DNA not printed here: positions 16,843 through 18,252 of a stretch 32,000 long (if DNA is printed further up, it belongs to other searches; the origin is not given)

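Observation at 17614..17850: PD-(D/E)XK restriction-endonuclease-fold signature in the middle gene of the insert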

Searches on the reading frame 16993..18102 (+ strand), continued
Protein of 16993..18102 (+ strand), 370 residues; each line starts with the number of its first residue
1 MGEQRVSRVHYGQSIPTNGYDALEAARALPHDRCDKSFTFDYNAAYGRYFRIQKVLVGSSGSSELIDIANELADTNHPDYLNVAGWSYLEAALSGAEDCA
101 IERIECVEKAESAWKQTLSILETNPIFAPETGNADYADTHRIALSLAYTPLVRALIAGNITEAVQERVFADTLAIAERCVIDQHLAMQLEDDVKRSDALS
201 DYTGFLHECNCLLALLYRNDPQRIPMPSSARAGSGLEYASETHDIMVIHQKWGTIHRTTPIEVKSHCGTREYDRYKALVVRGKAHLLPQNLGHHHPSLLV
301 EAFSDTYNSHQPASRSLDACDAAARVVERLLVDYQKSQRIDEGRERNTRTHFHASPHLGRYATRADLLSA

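Call 39: find_encoding_contigs(protein=P0013, flank=6000, max_places=2)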
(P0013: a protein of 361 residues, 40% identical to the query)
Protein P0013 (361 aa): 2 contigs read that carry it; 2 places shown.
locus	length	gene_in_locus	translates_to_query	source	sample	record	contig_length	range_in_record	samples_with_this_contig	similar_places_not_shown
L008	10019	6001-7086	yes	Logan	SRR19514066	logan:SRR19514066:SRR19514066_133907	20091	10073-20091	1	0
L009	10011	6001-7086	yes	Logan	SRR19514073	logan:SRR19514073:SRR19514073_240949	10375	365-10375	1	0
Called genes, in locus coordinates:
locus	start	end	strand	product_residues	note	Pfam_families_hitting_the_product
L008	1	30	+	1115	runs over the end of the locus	PF04563:RNA_pol_Rpb2_1, PF04561:RNA_pol_Rpb2_2, PF04565:RNA_pol_Rpb2_3, PF10385:RNA_pol_Rpb2_45, PF00562:RNA_pol_Rpb2_6, PF04560:RNA_pol_Rpb2_7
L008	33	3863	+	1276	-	PF04997:RNA_pol_Rpb1_1, PF00623:RNA_pol_Rpb1_2, PF04983:RNA_pol_Rpb1_3, PF05000:RNA_pol_Rpb1_4 (weak), PF04998:RNA_pol_Rpb1_5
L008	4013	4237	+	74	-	-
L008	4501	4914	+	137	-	PF00164:Ribosom_S12_S23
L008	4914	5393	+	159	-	PF00177:Ribosomal_S7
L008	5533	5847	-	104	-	-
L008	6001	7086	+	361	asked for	-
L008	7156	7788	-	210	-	PF01145:Band_7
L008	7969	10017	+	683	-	?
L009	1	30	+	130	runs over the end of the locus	?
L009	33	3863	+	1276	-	PF04997:RNA_pol_Rpb1_1, PF00623:RNA_pol_Rpb1_2, PF04983:RNA_pol_Rpb1_3, PF05000:RNA_pol_Rpb1_4 (weak), PF04998:RNA_pol_Rpb1_5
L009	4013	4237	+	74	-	-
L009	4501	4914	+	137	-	PF00164:Ribosom_S12_S23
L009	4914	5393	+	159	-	PF00177:Ribosomal_S7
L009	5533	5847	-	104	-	-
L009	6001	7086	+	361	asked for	-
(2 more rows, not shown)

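Call 40: find_encoding_contigs(protein=P0005, flank=6000, max_places=3)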
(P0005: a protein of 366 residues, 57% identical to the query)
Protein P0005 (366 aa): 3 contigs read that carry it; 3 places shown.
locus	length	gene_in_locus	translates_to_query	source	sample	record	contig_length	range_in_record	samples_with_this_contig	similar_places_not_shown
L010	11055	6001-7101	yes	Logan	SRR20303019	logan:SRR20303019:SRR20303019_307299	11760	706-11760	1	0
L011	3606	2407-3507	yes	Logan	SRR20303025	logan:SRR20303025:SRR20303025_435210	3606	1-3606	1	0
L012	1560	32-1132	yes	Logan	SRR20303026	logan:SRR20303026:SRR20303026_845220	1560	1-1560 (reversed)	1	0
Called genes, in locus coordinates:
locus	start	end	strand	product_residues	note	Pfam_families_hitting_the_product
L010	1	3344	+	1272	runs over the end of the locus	PF04997:RNA_pol_Rpb1_1, PF00623:RNA_pol_Rpb1_2, PF04983:RNA_pol_Rpb1_3, PF05000:RNA_pol_Rpb1_4 (weak), PF04998:RNA_pol_Rpb1_5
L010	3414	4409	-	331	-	-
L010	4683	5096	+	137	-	PF00164:Ribosom_S12_S23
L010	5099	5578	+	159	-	PF00177:Ribosomal_S7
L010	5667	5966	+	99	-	-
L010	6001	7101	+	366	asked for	-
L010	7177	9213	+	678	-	-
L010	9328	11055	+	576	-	?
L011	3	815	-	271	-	?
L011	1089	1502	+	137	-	PF00164:Ribosom_S12_S23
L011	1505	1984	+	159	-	PF00177:Ribosomal_S7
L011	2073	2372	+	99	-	-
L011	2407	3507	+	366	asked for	-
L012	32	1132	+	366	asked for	-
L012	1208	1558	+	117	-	?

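Call 41: find_encoding_contigs(protein=P0001, flank=6000, max_places=3)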
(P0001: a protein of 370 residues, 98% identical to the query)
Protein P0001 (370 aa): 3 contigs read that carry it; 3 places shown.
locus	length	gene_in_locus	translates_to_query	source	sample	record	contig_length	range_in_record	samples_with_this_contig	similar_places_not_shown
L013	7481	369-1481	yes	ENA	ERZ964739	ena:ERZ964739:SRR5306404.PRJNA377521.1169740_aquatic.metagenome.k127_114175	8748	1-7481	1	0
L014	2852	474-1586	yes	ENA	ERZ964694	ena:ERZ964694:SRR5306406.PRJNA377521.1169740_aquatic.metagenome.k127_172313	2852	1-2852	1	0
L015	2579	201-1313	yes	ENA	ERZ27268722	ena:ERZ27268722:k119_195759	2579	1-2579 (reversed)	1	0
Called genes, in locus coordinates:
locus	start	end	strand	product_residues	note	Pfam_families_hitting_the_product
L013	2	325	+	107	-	?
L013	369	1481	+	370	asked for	-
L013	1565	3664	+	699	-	-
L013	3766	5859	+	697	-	PF00009:GTP_EFTU, PF03144:GTP_EFTU_D2, PF22042:EF-G_D2, PF14492:EFG_III, PF16658:RF3_C (weak), PF03764:EFG_IV, PF00679:EFG_C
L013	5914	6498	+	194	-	-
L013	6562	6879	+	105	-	-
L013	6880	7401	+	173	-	-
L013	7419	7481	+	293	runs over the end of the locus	PF02424:ApbE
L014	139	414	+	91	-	-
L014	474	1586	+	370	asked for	-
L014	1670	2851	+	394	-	?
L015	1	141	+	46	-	?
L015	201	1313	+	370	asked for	-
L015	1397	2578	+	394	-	?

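Call 42: list_cluster_members(proteins=[P0001, P0003, P0006, P0014, P0015, P0016, P0017, P0019, P0020, P0021])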
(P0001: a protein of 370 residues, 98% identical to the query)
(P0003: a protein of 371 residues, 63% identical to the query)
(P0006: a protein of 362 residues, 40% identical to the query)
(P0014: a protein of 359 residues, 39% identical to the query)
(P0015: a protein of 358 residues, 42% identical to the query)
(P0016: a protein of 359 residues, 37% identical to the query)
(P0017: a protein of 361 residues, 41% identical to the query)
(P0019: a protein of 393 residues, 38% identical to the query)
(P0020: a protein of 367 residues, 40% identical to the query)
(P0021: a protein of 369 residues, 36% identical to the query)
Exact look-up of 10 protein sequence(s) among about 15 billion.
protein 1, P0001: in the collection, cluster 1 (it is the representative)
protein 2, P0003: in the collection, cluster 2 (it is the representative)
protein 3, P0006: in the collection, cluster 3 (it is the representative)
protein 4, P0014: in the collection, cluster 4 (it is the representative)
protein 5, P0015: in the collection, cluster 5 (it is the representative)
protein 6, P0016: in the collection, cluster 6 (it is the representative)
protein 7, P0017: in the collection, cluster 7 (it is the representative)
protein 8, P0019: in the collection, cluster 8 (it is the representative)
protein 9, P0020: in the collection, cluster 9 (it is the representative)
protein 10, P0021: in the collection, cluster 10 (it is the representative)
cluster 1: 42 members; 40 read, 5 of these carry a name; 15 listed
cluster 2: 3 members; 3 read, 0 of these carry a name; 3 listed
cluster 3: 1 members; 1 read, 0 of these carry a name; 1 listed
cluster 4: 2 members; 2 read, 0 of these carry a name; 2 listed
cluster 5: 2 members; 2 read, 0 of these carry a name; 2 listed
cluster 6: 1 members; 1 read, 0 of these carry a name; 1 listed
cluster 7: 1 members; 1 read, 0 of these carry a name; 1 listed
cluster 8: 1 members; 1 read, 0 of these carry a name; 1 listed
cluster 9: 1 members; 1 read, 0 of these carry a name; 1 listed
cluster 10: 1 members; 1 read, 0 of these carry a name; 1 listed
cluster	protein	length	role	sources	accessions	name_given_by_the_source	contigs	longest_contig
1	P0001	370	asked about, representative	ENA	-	-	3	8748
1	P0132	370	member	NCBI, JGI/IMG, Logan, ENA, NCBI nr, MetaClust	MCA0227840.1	hypothetical protein LCH21_00075 [Patescibacteria group bacterium] | hypothetical protein [Patescibacteria group bacterium] | \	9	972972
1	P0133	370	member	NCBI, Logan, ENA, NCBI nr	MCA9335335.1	hypothetical protein KC967_00325 [Candidatus Saccharibacteria bacterium] | hypothetical protein [Candidatus Saccharibacteria bacterium]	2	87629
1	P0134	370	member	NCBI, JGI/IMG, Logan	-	hypothetical protein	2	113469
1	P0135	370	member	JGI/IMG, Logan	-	hypothetical protein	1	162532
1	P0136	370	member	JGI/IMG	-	hypothetical protein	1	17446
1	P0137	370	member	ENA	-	-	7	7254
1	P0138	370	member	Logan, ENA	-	-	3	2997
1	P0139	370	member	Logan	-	-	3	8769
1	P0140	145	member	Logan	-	-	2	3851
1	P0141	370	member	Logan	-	-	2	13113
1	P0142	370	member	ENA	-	-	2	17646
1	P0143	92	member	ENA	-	-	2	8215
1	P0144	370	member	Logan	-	-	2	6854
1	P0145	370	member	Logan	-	-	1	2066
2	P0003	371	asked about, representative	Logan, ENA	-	-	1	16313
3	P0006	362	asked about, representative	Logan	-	-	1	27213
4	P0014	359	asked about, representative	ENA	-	-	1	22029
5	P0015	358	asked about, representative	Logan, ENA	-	-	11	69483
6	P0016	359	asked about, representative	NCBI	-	-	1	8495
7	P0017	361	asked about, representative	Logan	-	-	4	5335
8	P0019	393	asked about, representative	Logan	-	-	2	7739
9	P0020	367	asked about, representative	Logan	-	-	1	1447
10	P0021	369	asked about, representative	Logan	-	-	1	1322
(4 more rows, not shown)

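Call 48: search_protein_families(library=ncbifam, proteins=[window:16993-18102:+], max_evalue=1)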
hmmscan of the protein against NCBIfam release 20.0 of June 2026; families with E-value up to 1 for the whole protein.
window:16993-18102:+ (370 aa): 2 families
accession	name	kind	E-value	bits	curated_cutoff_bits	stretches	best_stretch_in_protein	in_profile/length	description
TIGR02501.1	type_III_yscE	equivalog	0.036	14.5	38.25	0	310-334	42-66/67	EscE/YscE/SsaE family type III secretion system needle protein co-chaperone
NF004718.0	PRK06062.1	subfamily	0.086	11.3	472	1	242-330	21-111/454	hypothetical protein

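Call 49: search_protein_families(library=phrogs, proteins=[window:16993-18102:+], max_evalue=1)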
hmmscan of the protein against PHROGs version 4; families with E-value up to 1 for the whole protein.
window:16993-18102:+ (370 aa): 0 families

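Call 50: find_related_loci(query=A1, collection=viral_contigs, flank=6000)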
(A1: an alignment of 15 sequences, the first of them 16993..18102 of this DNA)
Query A1 (370 aa) in viral_contigs; peptide patterns used: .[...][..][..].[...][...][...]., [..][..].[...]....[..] (x = any residue, [..] = any of these).
40 stretches matched a pattern, but none encodes a relative of the query by tblastn (E <= 1e-3).

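Call 51: find_related_loci(query=A1, collection=metagenome_contigs, flank=7000)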
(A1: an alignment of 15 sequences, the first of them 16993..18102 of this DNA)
Query A1 (370 aa) in metagenome_contigs; peptide patterns used: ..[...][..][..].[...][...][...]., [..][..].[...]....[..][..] (x = any residue, [..] = any of these).
96 stretches matched a pattern; 10 encode a relative of the query (tblastn E <= 1e-3); 10 distinct loci.
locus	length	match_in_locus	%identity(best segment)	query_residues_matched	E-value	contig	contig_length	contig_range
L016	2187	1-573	98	180-370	2e-134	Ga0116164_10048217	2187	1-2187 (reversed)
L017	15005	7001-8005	40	8-353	5e-73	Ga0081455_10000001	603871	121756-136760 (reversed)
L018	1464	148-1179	39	6-358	1e-73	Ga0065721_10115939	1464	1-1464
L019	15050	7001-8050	40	7-358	5e-61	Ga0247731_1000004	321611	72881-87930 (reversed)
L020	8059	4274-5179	36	43-353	4e-57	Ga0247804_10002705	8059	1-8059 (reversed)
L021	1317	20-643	46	141-355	8e-59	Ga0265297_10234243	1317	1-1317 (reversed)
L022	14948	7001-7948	34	30-355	1e-54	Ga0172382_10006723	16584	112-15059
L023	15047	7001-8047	34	16-361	4e-54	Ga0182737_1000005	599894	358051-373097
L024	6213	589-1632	32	16-360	4e-52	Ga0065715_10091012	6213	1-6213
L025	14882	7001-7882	36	1-286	6e-49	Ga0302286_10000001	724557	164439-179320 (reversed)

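Call 59: search_protein_families(library=pfam, proteins=[L019:8154-9113:+, L019:9185-10216:+, L019:10191-11285:+, L020:5281-6243:+, L020:6317-6964:+, L022:8027-9094:+, L023:5727-6911:+, L023:8122-9207:+, L024:1755-2774:+, L025:8136-10322:+], max_evalue=0.1)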
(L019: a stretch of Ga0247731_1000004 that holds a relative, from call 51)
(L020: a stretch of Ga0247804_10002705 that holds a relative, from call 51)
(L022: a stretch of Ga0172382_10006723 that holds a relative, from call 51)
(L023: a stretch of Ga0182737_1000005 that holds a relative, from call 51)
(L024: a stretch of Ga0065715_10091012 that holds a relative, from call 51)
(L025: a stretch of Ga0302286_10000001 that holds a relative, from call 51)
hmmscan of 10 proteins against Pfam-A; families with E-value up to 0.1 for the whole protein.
L019:8154-9113:+ (320 aa): 0 families

L019:9185-10216:+ (344 aa): 0 families

L019:10191-11285:+ (365 aa): 0 families

L020:5281-6243:+ (321 aa): 1 family
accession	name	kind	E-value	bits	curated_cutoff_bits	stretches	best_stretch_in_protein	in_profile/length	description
PF14466.11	PLCC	-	0.088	12.8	24.2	0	238-302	60-121/153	PLAT/LH2 and C2-like Ca2+-binding lipoprotein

L020:6317-6964:+ (216 aa): 0 families

L022:8027-9094:+ (356 aa): 0 families

L023:5727-6911:+ (395 aa): 0 families

L023:8122-9207:+ (362 aa): 0 families

L024:1755-2774:+ (340 aa): 0 families

L025:8136-10322:+ (729 aa): 0 families

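Call 74: search_dna_similar(query=window:16993-18102:+, collection=phages, mode=protein, max_evalue=0.01, max_rows=10)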
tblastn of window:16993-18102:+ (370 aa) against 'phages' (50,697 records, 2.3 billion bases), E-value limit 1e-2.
No match.

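Call 75: search_dna_similar(query=window:16993-18102:+, collection=plasmids, mode=protein, max_evalue=0.01, max_rows=10)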
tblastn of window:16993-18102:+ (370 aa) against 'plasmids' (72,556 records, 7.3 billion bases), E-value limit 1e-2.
No match.
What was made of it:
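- On Shedu (SduA / DUF4263): No match in the phage, plasmid or viral-contig collections (calls 50, 74, 75).
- Closest known: Shedu. Different: No match in the phage or plasmid collections (calls 74, 75).
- No match in the mobile-element collections searched: no hit in IMG/VR viral contigs, phage genomes or plasmids (calls 50, 74, 75).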

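Call 86: search_protein_families(library=padloc, alignment_id=A2, max_evalue=1)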
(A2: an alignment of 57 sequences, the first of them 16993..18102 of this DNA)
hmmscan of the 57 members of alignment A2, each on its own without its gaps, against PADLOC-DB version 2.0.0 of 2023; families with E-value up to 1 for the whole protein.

A. member 1, window:16993-18102:+ (370 aa): 0 families

B. families by the number of members that match (of 57 scanned): 2 families
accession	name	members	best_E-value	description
PDLC04557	PDC-M28A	1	0.04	-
PDLC05056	PDC-S63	1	0.049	-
